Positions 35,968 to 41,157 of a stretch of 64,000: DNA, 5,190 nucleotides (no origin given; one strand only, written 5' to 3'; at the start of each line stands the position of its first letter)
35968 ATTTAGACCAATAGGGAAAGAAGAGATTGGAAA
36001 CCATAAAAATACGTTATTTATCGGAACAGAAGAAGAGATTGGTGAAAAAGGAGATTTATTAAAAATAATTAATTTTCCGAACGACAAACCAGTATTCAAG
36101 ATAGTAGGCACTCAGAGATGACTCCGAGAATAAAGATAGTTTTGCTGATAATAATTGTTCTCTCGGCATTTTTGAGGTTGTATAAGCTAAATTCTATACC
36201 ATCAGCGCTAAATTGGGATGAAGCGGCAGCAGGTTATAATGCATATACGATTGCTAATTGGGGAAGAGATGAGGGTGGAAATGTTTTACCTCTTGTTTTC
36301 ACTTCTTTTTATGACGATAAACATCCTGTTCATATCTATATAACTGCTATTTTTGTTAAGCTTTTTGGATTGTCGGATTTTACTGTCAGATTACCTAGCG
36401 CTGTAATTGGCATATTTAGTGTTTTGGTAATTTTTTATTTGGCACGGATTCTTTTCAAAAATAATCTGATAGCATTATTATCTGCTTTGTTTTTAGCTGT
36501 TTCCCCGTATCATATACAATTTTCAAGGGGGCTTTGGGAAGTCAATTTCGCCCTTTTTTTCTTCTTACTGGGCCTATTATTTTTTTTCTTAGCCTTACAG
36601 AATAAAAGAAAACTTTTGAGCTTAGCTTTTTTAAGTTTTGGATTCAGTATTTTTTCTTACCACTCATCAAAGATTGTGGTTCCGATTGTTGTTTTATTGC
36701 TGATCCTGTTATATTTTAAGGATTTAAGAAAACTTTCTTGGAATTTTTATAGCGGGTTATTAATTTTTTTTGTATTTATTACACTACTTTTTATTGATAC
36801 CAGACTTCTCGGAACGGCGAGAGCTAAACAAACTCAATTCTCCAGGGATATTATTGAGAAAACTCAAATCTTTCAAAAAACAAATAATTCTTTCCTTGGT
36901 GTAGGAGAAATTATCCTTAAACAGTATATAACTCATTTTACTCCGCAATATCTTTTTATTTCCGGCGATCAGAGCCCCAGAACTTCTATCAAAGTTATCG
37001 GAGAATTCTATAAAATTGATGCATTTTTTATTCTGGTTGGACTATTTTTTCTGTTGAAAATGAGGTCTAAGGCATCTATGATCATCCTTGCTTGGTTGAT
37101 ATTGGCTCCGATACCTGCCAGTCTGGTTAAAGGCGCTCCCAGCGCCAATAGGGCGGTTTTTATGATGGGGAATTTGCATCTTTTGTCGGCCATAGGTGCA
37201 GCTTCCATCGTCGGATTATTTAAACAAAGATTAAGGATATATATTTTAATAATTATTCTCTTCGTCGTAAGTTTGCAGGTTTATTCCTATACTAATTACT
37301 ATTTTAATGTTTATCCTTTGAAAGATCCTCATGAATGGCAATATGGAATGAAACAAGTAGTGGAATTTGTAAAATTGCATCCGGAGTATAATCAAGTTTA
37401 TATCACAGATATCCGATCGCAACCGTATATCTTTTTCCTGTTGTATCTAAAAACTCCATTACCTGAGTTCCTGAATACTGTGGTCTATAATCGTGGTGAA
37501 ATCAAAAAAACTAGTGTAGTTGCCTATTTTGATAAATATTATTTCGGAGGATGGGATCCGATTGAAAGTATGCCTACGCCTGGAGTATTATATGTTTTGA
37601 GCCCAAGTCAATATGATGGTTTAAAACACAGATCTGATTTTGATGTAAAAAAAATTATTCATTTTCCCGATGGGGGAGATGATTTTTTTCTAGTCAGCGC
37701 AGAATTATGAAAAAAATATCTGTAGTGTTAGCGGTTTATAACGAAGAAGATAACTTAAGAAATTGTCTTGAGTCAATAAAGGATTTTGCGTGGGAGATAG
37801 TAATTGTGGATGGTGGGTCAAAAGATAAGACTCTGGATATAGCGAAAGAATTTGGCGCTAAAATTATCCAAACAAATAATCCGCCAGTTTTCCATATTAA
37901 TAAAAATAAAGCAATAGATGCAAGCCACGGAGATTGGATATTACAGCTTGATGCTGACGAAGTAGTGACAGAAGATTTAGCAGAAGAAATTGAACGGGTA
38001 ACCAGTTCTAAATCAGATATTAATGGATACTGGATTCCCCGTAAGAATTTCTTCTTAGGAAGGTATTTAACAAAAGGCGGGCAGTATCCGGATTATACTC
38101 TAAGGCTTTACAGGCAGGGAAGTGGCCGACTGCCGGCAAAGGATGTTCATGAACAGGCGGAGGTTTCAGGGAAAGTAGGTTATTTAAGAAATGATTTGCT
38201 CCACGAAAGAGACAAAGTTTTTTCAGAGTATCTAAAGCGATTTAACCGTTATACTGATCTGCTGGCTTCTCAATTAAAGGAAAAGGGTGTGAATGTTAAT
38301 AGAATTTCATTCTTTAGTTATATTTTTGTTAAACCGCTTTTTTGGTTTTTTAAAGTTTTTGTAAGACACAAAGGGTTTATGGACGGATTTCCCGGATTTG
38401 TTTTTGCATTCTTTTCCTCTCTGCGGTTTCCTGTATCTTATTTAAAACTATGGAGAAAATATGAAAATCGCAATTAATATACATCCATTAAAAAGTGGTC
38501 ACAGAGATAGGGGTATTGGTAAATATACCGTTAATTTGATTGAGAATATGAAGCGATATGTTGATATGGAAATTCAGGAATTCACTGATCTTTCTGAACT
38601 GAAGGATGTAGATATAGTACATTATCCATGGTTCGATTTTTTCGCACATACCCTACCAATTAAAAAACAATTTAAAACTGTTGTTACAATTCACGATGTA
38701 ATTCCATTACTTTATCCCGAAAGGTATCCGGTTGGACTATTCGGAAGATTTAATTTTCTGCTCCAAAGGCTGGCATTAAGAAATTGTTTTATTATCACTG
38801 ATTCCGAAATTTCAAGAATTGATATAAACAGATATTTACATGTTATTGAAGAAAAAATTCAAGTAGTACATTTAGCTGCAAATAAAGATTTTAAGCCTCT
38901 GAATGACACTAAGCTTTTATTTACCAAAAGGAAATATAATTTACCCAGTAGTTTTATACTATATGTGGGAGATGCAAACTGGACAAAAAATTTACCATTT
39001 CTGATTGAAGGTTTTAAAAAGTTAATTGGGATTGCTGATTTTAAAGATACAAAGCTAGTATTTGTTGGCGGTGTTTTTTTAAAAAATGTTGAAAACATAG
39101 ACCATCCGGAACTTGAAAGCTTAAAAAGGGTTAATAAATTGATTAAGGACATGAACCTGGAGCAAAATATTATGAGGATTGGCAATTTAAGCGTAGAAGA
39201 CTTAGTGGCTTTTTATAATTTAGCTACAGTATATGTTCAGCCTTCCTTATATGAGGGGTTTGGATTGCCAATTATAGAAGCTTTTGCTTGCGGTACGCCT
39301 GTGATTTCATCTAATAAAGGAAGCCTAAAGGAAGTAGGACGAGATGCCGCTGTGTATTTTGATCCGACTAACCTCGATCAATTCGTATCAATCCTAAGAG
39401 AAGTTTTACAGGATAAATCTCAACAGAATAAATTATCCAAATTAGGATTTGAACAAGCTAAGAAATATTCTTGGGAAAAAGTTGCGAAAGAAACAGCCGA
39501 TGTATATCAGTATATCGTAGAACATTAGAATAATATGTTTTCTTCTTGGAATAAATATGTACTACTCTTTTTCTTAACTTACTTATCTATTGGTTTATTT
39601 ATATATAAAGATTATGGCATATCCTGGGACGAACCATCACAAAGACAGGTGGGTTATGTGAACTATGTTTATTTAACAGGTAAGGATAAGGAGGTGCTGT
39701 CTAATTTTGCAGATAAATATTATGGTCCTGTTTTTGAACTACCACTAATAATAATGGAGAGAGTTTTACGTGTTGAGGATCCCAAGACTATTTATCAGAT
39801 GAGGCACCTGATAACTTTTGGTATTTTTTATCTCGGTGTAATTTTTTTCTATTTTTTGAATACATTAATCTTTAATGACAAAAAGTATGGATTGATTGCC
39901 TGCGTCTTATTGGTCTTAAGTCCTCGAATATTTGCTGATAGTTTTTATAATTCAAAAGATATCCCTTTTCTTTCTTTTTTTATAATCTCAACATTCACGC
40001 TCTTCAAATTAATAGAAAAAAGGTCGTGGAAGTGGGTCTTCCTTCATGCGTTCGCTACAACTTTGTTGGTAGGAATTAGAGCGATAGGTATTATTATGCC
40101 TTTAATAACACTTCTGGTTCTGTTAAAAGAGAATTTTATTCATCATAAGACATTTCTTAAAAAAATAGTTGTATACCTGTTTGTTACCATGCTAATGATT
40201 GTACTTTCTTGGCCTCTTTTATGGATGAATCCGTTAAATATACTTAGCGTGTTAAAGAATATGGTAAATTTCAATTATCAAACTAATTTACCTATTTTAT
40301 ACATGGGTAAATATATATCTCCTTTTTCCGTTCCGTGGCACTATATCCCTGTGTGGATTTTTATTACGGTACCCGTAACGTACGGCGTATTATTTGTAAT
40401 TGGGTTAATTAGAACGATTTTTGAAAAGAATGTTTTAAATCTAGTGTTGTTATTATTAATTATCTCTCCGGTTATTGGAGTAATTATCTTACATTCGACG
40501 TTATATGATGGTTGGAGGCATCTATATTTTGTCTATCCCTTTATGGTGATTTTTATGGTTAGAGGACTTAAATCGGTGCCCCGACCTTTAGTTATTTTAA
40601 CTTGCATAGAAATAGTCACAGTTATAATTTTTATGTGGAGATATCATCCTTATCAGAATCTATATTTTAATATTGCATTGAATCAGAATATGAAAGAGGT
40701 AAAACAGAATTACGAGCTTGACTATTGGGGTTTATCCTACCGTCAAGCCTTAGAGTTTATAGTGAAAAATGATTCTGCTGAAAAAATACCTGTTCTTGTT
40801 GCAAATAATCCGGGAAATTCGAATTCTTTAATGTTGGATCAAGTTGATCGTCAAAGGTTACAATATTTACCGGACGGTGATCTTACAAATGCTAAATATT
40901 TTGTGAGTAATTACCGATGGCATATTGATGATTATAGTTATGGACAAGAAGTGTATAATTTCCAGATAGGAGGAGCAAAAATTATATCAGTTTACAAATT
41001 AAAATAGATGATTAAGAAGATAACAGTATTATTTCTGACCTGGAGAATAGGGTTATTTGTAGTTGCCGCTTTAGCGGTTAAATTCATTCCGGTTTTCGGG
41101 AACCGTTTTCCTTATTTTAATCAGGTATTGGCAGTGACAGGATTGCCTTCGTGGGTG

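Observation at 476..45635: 45-kb near-unidirectional, translationally coupled glycosylation super-operon built around ~19 GT-C membrane glycosyltransferases and five lipid-monosaccharide synthases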

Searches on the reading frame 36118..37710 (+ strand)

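Call 6: search_protein_families(library=pfam, proteins=[window:36118-37710:+], max_evalue=0.01)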
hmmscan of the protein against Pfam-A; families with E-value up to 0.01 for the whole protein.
window:36118-37710:+ (530 aa): 2 families
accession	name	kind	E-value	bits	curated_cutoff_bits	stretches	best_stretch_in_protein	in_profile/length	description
PF13231.12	PMT_2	-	1.1e-16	61.9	26.1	1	67-223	1-157/160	Dolichyl-phosphate-mannose-protein mannosyltransferase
PF02366.24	PMT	-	3.6e-06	27.1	22.7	1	11-223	2-225/245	Dolichyl-phosphate-mannose-protein mannosyltransferase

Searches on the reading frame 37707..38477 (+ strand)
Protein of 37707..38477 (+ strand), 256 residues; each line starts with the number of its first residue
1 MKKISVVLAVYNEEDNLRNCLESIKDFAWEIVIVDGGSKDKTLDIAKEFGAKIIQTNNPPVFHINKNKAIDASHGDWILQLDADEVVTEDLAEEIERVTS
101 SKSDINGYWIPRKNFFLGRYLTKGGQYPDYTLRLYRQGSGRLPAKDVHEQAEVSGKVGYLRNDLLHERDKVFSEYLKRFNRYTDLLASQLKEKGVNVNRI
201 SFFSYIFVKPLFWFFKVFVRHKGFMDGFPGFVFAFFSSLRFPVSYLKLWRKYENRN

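Call 6: search_protein_families(library=pfam, proteins=[window:37707-38477:+], max_evalue=0.01)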
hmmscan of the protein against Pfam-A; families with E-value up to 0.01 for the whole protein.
window:37707-38477:+ (256 aa): 4 families
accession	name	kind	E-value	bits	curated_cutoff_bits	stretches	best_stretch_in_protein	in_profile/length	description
PF00535.33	Glycos_transf_2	-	2.5e-23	83.3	23.3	1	5-120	1-125/168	Glycosyl transferase family 2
PF13704.12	Glyco_tranf_2_4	-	7.4e-06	26.8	27.5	1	12-91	2-88/98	Glycosyl transferase family 2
PF10111.15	Glyco_tranf_2_2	-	7e-05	22.9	27.3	1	5-102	1-109/276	Glycosyltransferase like family 2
PF13641.12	Glyco_tranf_2_3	-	0.0018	18.7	27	1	4-91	3-103/230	Glycosyltransferase like family 2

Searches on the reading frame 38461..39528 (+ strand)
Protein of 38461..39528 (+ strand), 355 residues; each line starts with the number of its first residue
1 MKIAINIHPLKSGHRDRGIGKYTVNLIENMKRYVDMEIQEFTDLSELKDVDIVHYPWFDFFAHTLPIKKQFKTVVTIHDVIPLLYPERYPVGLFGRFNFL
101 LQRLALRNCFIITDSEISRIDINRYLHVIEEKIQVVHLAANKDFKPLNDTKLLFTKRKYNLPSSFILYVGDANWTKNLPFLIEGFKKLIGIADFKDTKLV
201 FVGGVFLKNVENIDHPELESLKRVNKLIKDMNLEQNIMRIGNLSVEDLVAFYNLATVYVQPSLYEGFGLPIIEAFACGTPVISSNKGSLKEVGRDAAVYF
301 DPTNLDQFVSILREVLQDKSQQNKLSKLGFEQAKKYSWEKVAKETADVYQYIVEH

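Call 6: search_protein_families(library=pfam, proteins=[window:38461-39528:+], max_evalue=0.01)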
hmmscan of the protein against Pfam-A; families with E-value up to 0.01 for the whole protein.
window:38461-39528:+ (355 aa): 5 families
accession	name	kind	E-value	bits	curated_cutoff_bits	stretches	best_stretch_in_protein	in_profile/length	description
PF00534.26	Glycos_transf_1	-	1.7e-31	109.5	26.4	1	160-328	12-168/172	Glycosyl transferases group 1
PF13692.12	Glyco_trans_1_4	-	5.1e-22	79.1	27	1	166-318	4-142/142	Glycosyl transferases group 1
PF13524.12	Glyco_trans_1_2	-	2.2e-07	31.4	25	1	236-344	28-141/144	Glycosyl transferase-like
PF13439.12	Glyco_transf_4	-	4.8e-06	27.1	28.5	1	48-138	71-164/170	Glycosyltransferase Family 4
PF20706.3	GT4-conflict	-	9.5e-06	25.3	26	1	247-289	274-316/385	Family 4 Glycosyltransferase in conflict systems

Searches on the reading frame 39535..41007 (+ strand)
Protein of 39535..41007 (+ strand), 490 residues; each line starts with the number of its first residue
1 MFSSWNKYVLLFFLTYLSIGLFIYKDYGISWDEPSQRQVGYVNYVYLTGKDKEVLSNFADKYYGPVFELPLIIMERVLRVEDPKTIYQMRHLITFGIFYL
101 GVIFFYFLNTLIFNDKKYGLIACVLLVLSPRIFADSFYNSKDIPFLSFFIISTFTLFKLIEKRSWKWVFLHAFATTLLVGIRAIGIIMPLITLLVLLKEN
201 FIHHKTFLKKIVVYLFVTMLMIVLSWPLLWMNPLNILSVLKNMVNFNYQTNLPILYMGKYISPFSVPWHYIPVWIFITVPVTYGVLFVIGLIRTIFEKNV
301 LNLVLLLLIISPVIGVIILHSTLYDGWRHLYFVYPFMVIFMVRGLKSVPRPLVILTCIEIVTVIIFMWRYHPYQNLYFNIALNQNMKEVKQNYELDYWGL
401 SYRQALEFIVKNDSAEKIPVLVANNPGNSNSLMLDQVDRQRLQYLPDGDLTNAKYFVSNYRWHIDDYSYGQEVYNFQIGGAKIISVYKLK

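Call 6: search_protein_families(library=pfam, proteins=[window:39535-41007:+], max_evalue=0.01)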
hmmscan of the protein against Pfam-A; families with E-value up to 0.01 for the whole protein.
window:39535-41007:+ (490 aa): 1 family
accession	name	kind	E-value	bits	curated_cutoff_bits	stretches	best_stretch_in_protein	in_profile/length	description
PF13231.12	PMT_2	-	8.5e-09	36.2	26.1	1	99-230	33-160/160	Dolichyl-phosphate-mannose-protein mannosyltransferase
